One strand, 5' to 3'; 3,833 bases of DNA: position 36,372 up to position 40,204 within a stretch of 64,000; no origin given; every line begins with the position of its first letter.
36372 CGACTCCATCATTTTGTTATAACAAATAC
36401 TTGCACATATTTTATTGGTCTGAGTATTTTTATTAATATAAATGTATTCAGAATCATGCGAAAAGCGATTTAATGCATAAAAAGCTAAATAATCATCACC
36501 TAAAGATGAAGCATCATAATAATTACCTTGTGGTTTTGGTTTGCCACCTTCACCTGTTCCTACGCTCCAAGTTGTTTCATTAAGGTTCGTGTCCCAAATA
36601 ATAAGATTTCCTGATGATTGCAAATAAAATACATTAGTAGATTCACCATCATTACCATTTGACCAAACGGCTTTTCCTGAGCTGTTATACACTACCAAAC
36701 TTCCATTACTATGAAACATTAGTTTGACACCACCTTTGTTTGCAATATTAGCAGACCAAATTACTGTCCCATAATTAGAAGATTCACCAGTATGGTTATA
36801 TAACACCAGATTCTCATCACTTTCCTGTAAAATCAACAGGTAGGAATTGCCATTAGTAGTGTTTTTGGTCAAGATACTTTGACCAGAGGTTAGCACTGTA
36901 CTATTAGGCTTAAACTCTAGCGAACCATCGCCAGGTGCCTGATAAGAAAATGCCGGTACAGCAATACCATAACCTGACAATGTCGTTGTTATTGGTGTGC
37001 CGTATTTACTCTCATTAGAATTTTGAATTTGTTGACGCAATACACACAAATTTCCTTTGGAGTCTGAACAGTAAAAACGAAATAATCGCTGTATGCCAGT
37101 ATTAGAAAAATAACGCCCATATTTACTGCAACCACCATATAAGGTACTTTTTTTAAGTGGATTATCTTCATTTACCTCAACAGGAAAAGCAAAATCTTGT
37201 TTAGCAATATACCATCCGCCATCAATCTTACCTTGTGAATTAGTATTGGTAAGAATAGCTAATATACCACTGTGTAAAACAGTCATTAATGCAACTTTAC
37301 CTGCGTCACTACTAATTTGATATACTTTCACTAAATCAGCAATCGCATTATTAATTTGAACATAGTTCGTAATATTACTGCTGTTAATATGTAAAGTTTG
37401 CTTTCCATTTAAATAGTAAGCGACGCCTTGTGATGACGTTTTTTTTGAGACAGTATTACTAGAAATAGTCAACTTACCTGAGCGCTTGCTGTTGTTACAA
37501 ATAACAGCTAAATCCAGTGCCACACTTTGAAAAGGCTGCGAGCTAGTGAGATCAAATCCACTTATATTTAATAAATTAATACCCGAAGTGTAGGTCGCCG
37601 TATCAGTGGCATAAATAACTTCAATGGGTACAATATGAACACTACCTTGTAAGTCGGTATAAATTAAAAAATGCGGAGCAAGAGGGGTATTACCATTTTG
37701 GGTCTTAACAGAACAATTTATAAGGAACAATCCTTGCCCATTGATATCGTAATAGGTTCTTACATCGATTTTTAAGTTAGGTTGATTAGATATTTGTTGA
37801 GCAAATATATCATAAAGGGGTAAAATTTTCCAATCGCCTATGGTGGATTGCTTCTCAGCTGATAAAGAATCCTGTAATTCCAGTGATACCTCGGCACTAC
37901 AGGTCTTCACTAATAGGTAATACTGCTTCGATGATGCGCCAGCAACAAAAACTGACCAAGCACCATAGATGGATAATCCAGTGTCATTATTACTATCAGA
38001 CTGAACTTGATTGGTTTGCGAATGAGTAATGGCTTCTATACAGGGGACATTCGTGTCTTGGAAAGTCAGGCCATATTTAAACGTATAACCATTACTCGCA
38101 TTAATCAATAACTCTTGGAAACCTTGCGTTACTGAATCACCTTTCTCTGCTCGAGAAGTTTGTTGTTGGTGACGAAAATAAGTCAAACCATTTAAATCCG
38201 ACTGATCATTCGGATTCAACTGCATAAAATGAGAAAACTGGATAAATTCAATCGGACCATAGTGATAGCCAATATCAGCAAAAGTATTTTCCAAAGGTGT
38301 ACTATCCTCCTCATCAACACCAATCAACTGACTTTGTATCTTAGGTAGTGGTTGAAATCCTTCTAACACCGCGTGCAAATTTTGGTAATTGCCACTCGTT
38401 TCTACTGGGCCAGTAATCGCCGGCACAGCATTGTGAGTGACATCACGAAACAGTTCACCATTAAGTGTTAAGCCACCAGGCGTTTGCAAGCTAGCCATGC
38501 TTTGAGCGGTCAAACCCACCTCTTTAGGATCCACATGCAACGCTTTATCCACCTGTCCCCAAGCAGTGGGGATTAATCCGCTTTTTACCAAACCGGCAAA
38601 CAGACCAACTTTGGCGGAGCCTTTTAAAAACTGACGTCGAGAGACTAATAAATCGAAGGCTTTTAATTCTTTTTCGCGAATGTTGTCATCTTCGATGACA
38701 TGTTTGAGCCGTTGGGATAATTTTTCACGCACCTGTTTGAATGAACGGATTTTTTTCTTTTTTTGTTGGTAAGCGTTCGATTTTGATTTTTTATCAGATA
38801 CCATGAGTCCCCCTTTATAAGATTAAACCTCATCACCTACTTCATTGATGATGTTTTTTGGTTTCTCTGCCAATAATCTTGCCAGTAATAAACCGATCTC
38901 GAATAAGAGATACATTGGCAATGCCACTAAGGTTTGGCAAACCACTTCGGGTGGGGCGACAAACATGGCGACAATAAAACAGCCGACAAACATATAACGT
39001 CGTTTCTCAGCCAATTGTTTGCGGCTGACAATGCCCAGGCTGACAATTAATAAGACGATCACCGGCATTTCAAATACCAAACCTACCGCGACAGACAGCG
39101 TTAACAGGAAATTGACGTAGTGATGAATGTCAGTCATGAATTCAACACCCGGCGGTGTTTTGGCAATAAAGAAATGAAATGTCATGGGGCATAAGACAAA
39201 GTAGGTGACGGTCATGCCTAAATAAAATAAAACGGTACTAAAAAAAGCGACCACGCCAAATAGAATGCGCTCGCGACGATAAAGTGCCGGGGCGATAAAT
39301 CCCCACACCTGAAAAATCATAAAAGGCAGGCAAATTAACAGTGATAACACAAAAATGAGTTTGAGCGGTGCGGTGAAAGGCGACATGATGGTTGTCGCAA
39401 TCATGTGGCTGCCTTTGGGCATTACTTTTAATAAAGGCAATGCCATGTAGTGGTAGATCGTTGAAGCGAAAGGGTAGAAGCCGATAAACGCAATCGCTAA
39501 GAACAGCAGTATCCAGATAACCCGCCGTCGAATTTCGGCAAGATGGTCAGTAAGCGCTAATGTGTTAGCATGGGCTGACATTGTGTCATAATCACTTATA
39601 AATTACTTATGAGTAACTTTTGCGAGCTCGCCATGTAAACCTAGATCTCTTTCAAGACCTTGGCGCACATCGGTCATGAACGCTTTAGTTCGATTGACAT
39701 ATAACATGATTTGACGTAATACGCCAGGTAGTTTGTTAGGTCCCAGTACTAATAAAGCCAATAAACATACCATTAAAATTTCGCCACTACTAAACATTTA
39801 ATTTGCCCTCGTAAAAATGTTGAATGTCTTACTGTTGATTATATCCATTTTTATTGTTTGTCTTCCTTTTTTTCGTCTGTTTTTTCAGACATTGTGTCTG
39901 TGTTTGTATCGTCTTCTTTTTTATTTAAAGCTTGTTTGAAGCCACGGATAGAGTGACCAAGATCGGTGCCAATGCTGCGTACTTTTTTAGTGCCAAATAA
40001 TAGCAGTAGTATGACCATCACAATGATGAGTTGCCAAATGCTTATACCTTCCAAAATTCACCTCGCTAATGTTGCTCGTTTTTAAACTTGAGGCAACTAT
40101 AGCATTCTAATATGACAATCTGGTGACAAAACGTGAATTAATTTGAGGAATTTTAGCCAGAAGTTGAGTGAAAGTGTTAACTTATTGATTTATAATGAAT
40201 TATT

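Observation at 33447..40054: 1785-aa twin-arginine-signal lectin/toxin-like protein co-operonic with tatA-tatB-tatC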

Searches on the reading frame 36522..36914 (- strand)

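Call 84: search_protein_families(library=pfam, proteins=[window:36522-36914:-], max_evalue=1)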
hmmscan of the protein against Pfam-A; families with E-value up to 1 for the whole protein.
seq(131 aa): 4 families
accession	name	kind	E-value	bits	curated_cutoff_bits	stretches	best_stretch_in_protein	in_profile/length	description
PF01453.30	B_lectin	-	1.2e-05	26.2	32.4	1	50-116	1-73/105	D-mannose binding lectin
PF12565.13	DUF3747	-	0.078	12.8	25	1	10-71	91-153/175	Protein of unknown function (DUF3747)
PF13585.12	CHU_C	-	0.18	12.4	27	1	69-97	27-52/86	CHU_C Type IX secretion signal domain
PF19209.5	CoV_S1_C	-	0.25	12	27.1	0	75-118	8-51/58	Coronavirus spike glycoprotein S1, C-terminal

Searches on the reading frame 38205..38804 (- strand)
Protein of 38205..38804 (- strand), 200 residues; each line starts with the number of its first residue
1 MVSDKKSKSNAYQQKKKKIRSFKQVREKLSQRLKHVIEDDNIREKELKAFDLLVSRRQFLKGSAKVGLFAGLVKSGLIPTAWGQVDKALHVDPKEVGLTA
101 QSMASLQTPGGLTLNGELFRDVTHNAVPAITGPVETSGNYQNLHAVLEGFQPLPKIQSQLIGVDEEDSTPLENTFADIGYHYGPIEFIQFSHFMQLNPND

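Call 27: find_homologous_proteins(query=A2, max_evalue=0.01)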
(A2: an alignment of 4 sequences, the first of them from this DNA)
Query A2 (4 sequences) (197 aa, profile of the alignment): 1 proteins with E <= 0.01 among 3442 candidates.
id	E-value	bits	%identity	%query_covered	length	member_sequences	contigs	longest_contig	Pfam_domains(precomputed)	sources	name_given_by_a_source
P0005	5.5e-19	87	38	43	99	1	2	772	-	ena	-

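Call 45: find_related_loci(query=A5, collection=metagenome_contigs, flank=10000)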
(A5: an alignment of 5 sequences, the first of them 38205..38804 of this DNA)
Query A5 (200 aa) in metagenome_contigs; peptide patterns used: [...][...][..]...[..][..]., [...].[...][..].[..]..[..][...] (x = any residue, [..] = any of these).
600 stretches matched a pattern, but none encodes a relative of the query by tblastn (E <= 1e-3).

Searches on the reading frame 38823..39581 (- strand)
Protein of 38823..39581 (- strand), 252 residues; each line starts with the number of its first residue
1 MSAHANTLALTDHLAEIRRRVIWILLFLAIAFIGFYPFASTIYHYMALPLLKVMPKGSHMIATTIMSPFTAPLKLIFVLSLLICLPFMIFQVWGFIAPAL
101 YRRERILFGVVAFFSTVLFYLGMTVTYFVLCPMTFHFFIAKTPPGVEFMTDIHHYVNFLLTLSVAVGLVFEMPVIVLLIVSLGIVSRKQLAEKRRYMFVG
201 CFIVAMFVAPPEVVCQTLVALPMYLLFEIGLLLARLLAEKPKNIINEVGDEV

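Call 7: search_protein_families(library=pfam, proteins=[window:38823-39581:-], max_evalue=1)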
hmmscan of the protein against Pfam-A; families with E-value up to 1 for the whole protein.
window:38823-39581:- (252 aa): 2 families
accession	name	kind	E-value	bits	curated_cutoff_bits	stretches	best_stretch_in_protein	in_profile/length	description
PF00902.23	TatC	-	6.4e-59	199.7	25.1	1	12-222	1-208/208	Sec-independent protein translocase protein (TatC)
PF13150.11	TraL_transposon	-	0.21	11.8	27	1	11-44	19-52/86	Conjugative transposon protein TraL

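Call 8: search_protein_families(library=ncbifam, proteins=[window:38823-39581:-], max_evalue=1)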
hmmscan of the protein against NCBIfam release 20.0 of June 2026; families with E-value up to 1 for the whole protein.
window:38823-39581:- (252 aa): 3 families
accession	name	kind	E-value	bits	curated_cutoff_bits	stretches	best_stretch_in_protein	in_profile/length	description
NF008174.0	PRK10921.1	equivalog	1.5e-70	237.7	432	1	5-246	4-245/258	Sec-independent protein translocase subunit TatC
TIGR00945.1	tatC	equivalog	2.2e-56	191.2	132.7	1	10-227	1-215/215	twin-arginine translocase subunit TatC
TIGR01912.1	TatC-Arch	equivalog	1.3e-37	129.7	192.6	1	13-235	5-230/234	Sec-independent protein translocase TatC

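Call 74: find_encoding_contigs(protein=window:38823-39581:-, flank=3000, max_places=5)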
Protein window:38823-39581:- (252 aa): no gene with exactly this product is on record in the collection.

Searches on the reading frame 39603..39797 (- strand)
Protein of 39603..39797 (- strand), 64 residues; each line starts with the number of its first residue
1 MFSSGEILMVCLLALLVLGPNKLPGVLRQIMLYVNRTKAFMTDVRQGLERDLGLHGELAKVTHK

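Call 7: search_protein_families(library=pfam, proteins=[window:39603-39797:-], max_evalue=1)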
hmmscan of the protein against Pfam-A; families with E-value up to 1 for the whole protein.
window:39603-39797:- (64 aa): 1 family
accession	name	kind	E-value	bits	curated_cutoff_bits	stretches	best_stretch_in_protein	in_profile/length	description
PF02416.21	TatA_B_E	-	0.0016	18.1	21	1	3-26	2-25/53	mttA/Hcf106 family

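Call 8: search_protein_families(library=ncbifam, proteins=[window:39603-39797:-], max_evalue=1)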
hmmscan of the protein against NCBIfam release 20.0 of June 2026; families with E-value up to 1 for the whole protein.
window:39603-39797:- (64 aa): 11 families
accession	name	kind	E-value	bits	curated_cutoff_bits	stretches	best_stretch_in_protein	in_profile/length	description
TIGR01410.1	tatB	equivalog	8.8e-13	48.6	56.5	1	5-63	6-63/80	Sec-independent protein translocase protein TatB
NF001212.0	PRK00182.1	equivalog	1.9e-07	31.6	195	1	1-54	1-57/165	Sec-independent protein translocase subunit TatB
NF002377.0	PRK01371.1-4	equivalog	4e-07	30.4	96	1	3-53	5-55/119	sec-independent translocase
NF003400.0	PRK04654.1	equivalog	5e-07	29.8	211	1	5-53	7-55/214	sec-independent translocase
NF002374.0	PRK01371.1-1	equivalog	8.3e-06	26.3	162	1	4-53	7-56/152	sec-independent translocase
NF011430.0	PRK14861.1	subfamily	0.00011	21.6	62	1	4-26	7-29/61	twin arginine translocase protein A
NF047941.1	TatB_Rickett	equivalog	0.00013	22.1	75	1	5-44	5-46/84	Sec-independent protein translocase subunit TatB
NF011429.0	PRK14857.1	equivalog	0.0014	19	77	1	6-30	10-34/91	TatA/E family twin arginine-targeting protein translocase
NF002375.0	PRK01371.1-2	equivalog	0.0017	18.6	137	1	4-53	6-55/137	sec-independent translocase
TIGR01411.1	tatAE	subfamily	0.0036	16.8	53.9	1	1-28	1-28/47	twin-arginine translocase TatA/TatE family subunit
NF002376.0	PRK01371.1-3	equivalog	0.015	15.6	181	1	5-53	8-56/179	Sec-independent protein translocase protein TatB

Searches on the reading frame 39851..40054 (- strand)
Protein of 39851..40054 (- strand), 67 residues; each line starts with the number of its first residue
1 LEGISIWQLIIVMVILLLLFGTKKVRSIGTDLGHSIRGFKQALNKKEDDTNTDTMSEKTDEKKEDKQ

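Call 7: search_protein_families(library=pfam, proteins=[window:39851-40054:-], max_evalue=1)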
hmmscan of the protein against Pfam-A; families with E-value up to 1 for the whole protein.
window:39851-40054:- (67 aa): 3 families
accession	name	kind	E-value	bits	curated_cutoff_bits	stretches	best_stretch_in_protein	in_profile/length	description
PF02416.21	TatA_B_E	-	6.9e-14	51.3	21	1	4-58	1-47/53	mttA/Hcf106 family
PF16118.10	DUF4834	-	0.024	16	27.8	1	5-65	15-72/99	Domain of unknown function (DUF4834)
PF02950.22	Conotoxin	-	0.27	12.6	25.1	1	9-60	3-55/75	Conotoxin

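Call 8: search_protein_families(library=ncbifam, proteins=[window:39851-40054:-], max_evalue=1)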
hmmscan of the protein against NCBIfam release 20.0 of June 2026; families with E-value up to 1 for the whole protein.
window:39851-40054:- (67 aa): 18 families
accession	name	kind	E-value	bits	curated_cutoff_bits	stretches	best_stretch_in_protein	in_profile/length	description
NF002500.0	PRK01833.1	equivalog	5.1e-23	81.2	115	1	1-66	1-67/74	Sec-independent protein translocase subunit TatA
NF002922.0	PRK03554.1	equivalog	4.4e-21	75.2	125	1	1-60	1-58/89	Sec-independent protein translocase subunit TatA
NF003396.0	PRK04598.1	equivalog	6.6e-21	74.5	121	1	1-53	1-53/81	Sec-independent protein translocase subunit TatA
NF002813.0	PRK02958.1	equivalog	7.4e-20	70.9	83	1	1-61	1-61/73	Sec-independent protein translocase subunit TatA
NF002960.0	PRK03625.1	equivalog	1e-18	67.4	92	1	1-64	1-64/67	twin-arginine translocase subunit TatE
TIGR01411.1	tatAE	subfamily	1.8e-18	65.8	53.9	1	3-48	1-46/47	twin-arginine translocase TatA/TatE family subunit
NF002448.0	PRK01614.1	equivalog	2.7e-18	66.1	83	1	1-59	1-58/85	Sec-independent protein translocase subunit TatA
NF001681.0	PRK00442.1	equivalog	4.6e-14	53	102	1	4-55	3-55/92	twin-arginine translocase TatA/TatE family subunit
NF003393.0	PRK04561.1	equivalog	6.9e-13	48.3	104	1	1-61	1-59/75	twin arginine translocase protein A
NF001940.0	PRK00720.1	equivalog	7.8e-12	45.1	83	1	1-64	1-64/78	twin-arginine translocase TatA/TatE family subunit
NF011430.0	PRK14861.1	subfamily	6.6e-11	41.5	62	1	1-57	2-58/61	twin arginine translocase protein A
NF047942.1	TatA_Rickett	exception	1.3e-10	40.7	90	1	3-44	2-43/45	twin-arginine translocase TatA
NF011429.0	PRK14857.1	equivalog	3e-10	40.4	77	1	3-61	5-63/91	TatA/E family twin arginine-targeting protein translocase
NF001854.0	PRK00575.1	equivalog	9.7e-10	39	72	1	3-61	3-61/94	Sec-independent protein translocase subunit TatA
NF002402.0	PRK01470.1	equivalog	1.6e-08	34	71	1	3-51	2-50/53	twin arginine translocase protein A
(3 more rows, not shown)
